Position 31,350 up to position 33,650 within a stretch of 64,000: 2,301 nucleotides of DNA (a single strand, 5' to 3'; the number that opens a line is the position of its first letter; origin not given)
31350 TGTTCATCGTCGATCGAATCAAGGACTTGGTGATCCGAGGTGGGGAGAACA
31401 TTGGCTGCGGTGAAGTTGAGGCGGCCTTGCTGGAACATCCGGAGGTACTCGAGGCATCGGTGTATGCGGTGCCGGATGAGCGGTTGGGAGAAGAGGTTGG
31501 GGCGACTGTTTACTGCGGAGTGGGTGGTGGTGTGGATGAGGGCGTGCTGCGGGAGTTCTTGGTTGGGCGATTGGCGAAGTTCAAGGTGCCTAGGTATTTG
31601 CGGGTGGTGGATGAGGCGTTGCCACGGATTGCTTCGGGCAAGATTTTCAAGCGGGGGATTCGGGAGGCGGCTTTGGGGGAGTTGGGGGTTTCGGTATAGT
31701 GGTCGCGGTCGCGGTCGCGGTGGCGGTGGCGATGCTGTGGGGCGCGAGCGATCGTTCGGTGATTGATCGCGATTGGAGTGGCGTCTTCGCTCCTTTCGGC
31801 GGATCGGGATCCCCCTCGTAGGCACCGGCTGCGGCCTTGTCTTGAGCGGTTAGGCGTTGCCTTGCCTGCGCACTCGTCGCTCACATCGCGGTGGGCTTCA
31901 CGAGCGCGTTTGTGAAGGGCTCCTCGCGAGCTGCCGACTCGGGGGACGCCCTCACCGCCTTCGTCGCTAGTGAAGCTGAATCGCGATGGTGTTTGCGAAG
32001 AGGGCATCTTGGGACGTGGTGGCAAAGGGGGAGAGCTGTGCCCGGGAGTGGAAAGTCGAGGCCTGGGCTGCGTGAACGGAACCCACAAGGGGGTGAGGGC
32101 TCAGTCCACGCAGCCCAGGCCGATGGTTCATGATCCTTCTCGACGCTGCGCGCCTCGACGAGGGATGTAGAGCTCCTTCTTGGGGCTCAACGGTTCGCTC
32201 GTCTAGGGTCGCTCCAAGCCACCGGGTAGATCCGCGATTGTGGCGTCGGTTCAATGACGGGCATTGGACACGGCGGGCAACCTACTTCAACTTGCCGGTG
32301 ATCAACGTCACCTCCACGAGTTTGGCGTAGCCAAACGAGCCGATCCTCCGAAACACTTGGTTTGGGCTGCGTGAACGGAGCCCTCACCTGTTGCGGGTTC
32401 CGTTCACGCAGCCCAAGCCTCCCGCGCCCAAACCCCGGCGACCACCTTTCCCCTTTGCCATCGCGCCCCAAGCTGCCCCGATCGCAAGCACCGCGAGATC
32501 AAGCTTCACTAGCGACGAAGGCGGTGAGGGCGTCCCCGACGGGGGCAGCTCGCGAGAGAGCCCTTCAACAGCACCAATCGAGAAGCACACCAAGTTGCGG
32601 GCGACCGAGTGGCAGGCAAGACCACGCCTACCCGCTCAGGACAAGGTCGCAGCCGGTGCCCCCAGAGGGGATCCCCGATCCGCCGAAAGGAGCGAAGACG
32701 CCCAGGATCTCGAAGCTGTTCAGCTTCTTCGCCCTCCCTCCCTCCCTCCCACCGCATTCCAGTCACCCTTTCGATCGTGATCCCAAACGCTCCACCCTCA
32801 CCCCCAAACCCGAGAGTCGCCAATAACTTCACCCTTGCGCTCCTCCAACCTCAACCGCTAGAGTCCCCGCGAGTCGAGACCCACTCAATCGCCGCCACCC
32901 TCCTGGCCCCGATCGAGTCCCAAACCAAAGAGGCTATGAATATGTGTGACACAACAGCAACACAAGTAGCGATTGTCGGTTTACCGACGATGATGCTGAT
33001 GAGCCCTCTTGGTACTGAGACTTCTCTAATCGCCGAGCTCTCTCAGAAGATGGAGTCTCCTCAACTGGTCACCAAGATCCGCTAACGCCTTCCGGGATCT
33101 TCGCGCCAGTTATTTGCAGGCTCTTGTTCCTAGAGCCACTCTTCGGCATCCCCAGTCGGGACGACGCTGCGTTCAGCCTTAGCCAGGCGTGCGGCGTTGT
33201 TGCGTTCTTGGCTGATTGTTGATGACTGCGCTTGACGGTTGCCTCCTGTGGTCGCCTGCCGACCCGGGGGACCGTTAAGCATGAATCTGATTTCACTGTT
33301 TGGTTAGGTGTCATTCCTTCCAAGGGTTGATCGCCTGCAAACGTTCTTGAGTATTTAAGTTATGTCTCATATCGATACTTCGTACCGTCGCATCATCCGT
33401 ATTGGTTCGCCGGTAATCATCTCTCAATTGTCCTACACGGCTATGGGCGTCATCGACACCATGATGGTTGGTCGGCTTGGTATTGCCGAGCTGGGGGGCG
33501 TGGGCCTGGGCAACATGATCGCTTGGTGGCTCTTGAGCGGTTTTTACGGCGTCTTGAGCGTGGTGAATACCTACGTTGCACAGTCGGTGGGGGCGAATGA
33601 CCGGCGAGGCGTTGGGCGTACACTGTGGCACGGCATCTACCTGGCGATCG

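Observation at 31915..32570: ~650-bp nested inverted repeat with two REP-like hairpins in a 1.6-kb gene-poor gap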

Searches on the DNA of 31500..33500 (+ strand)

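Call 9: search_rna_families(source=window, start=31500, end=33500, threshold=evalue, max_evalue=1)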
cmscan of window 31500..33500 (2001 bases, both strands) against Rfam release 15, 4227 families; matches with E-value up to 1: 6.
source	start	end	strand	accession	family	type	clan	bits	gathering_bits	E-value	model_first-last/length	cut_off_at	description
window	32359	32419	-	RF04104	MIR918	Gene; miRNA;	-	28.7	268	0.014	1-265/265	no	MIR918 microRNA precursor family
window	32360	32418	+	RF03599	MIR1883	Gene; miRNA;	-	25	128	0.14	1-118/118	no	MIR1883 microRNA precursor family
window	32060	32121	+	RF04104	MIR918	Gene; miRNA;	-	24.7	268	0.1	1-265/265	no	MIR918 microRNA precursor family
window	32360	32418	-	RF03599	MIR1883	Gene; miRNA;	-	24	128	0.24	1-118/118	no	MIR1883 microRNA precursor family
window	32359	32419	+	RF04119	MIR1858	Gene; miRNA;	-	23.2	137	0.5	64-140/197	no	MIR1858 microRNA precursor family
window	32061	32120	-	RF04185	MIR2118_2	Gene; miRNA;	-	21.2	120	0.49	1-106/106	no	MIR2118_2 microRNA precursor family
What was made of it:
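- On Known structured RNA family (Rfam 15): Only spurious hairpin hits to plant and animal miRNA precursor models, at 21-29 bits against gathering scores of 120-268 (call 9).
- No Rfam family (call 9).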

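Call 41: search_dna_similar(query=window:31770-32712:+, collection=plasmids, mode=distant, max_evalue=0.001)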
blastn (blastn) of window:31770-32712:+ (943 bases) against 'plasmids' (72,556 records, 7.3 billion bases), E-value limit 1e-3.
No match.

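Call 42: search_dna_similar(query=window:31770-32712:+, collection=phages, mode=distant, max_evalue=0.001)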
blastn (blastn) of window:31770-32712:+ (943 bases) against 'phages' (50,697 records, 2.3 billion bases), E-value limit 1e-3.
No match.

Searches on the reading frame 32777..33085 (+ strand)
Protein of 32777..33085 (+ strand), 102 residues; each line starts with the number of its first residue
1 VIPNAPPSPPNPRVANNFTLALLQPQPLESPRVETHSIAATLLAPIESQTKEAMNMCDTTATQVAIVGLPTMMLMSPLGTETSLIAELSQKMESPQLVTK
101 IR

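Call 66: find_encoding_contigs(protein=window:32777-33085:+, flank=10000, max_places=10)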
Protein window:32777-33085:+ (102 aa): no gene with exactly this product is on record in the collection.

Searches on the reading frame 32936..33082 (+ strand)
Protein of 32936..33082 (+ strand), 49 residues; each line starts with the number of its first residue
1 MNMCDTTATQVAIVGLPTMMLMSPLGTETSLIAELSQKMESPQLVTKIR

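Call 65: search_protein_representatives(protein=window:32936-33082:+)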
Query: 49 residues. Proteins with E-value up to 0.001 (for the whole library): 2; up to 1e-10: 1; up to 1e-30: 0. The best 2 are listed.
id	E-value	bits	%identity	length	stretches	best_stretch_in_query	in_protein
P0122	4.6e-22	90.4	100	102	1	1-49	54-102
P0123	8.7e-04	34.6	50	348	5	3-23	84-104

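Call 68: find_encoding_contigs(protein=P0122, flank=10000, max_places=10)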
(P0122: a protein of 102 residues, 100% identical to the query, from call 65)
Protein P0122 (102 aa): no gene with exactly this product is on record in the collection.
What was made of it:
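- Tried and rejected: The annotated 102-aa ORF was not on record (calls 66, 68).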
